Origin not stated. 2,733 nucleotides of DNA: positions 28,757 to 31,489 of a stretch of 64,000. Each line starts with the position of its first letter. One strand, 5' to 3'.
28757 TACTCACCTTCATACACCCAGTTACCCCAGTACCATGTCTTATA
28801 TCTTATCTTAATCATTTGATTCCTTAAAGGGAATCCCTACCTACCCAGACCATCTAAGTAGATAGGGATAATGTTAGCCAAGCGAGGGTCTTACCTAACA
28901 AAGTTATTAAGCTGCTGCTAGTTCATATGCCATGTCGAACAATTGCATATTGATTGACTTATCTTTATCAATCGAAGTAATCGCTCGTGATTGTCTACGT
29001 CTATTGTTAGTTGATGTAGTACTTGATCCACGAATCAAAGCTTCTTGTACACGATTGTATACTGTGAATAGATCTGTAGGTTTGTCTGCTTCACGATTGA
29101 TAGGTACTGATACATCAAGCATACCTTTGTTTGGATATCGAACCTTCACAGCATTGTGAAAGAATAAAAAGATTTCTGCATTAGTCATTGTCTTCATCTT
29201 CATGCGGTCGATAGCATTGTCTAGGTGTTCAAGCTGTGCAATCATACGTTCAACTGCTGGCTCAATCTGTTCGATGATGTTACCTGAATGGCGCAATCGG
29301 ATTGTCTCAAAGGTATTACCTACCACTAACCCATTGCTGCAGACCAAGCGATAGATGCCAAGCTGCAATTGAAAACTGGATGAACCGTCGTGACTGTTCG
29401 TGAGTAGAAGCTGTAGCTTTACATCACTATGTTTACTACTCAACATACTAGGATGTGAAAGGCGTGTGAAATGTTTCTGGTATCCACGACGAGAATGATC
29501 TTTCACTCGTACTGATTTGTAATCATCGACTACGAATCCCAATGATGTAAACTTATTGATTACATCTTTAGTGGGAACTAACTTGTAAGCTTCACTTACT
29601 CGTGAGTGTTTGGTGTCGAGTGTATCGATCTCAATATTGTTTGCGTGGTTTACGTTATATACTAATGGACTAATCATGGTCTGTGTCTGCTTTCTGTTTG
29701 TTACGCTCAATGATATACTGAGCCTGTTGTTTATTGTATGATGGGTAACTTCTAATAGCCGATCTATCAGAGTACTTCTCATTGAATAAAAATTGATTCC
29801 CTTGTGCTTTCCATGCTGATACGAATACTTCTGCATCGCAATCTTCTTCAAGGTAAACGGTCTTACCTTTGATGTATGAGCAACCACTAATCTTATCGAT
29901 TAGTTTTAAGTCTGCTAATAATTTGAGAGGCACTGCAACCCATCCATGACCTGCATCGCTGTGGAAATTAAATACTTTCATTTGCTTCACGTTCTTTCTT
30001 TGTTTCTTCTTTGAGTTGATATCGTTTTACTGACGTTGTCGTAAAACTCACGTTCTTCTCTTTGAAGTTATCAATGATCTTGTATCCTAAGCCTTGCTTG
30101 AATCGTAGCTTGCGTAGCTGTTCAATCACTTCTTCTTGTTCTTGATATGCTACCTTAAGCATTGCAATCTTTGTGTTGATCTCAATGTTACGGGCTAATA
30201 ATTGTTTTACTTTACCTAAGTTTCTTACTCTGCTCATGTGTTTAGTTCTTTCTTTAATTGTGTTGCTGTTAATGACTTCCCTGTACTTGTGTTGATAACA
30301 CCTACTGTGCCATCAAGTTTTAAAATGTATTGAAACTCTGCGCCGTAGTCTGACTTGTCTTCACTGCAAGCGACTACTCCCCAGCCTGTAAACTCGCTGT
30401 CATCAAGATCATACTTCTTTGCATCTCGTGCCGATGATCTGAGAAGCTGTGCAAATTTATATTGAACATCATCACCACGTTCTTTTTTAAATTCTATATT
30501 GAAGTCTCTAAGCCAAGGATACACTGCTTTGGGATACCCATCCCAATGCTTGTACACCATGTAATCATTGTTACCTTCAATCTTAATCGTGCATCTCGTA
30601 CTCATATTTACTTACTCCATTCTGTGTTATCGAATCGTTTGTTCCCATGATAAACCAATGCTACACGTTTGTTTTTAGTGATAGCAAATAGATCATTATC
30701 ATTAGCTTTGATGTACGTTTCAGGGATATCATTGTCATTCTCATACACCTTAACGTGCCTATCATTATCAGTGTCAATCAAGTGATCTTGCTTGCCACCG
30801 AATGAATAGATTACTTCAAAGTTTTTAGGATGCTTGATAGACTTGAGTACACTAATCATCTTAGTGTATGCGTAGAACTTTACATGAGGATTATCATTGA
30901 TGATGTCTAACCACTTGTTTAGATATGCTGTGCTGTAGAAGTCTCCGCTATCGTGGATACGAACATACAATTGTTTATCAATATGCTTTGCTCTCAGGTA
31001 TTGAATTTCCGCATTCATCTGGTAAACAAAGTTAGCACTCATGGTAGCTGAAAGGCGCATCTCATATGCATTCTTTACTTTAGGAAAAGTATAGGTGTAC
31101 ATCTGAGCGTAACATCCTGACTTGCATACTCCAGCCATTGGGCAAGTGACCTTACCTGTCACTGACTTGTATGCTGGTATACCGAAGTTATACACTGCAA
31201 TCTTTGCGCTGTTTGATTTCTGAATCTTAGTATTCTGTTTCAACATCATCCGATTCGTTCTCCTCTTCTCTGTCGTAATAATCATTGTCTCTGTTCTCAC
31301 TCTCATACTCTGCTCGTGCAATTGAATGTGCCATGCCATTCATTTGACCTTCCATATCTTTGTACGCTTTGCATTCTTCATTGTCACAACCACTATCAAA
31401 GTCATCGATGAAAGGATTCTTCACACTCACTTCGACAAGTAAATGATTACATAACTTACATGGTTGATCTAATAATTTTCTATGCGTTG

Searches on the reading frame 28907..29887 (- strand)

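Call 8: search_protein_families(library=phrogs, proteins=[window:28907-29887:-], max_evalue=0.001)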
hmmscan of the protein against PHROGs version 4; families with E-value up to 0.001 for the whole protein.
window:28907-29887:- (326 aa): 4 families
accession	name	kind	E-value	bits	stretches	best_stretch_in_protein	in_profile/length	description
phrog_12094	-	unknown function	1.1e-43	150.4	1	92-324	35-275/281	-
phrog_1221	-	unknown function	7.6e-11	42.7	1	152-287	156-293/355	-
phrog_21518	-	unknown function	3e-09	37.7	1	98-233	52-187/285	-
phrog_1362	-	unknown function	0.0007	19.8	0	162-224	221-277/391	-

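Call 22: search_protein_families(library=pfam, proteins=[window:28907-29887:-], max_evalue=0.01)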
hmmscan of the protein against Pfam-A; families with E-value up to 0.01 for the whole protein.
window:28907-29887:- (326 aa): 1 family
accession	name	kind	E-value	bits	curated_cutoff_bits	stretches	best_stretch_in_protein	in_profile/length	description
PF06067.16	DUF932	-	8.7e-35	121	23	1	93-299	1-223/227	Domain of unknown function (DUF932)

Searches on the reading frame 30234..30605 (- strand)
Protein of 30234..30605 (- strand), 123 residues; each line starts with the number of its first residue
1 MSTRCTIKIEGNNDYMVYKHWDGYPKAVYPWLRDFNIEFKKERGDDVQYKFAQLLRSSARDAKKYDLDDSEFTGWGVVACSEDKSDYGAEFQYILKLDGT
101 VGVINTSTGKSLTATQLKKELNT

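Call 32: search_protein_families(library=phrogs, proteins=[window:30234-30605:-], max_evalue=0.01)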
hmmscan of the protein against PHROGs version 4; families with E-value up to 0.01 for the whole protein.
window:30234-30605:- (123 aa): 2 families
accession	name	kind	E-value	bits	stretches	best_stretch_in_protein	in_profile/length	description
phrog_1987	-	unknown function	3.4e-06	28.4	1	1-36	1-38/128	-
phrog_25001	-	unknown function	0.0057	18.1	1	1-35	1-37/98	-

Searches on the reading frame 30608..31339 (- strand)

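Call 8: search_protein_families(library=phrogs, proteins=[window:30608-31339:-], max_evalue=0.001)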
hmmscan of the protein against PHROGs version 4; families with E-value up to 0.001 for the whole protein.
window:30608-31339:- (243 aa): 2 families
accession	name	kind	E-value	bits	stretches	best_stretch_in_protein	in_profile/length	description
phrog_1392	-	unknown function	7.3e-23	82.3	1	21-186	43-208/296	-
phrog_1617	-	unknown function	5.9e-11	43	1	9-185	19-196/273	-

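Call 22: search_protein_families(library=pfam, proteins=[window:30608-31339:-], max_evalue=0.01)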
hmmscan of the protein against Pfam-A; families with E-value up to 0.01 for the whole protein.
window:30608-31339:- (243 aa): 1 family
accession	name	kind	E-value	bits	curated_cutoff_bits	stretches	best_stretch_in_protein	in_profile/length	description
PF17338.8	GP88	-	2.1e-41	142.7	24.4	1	29-229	7-214/230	Gene product 88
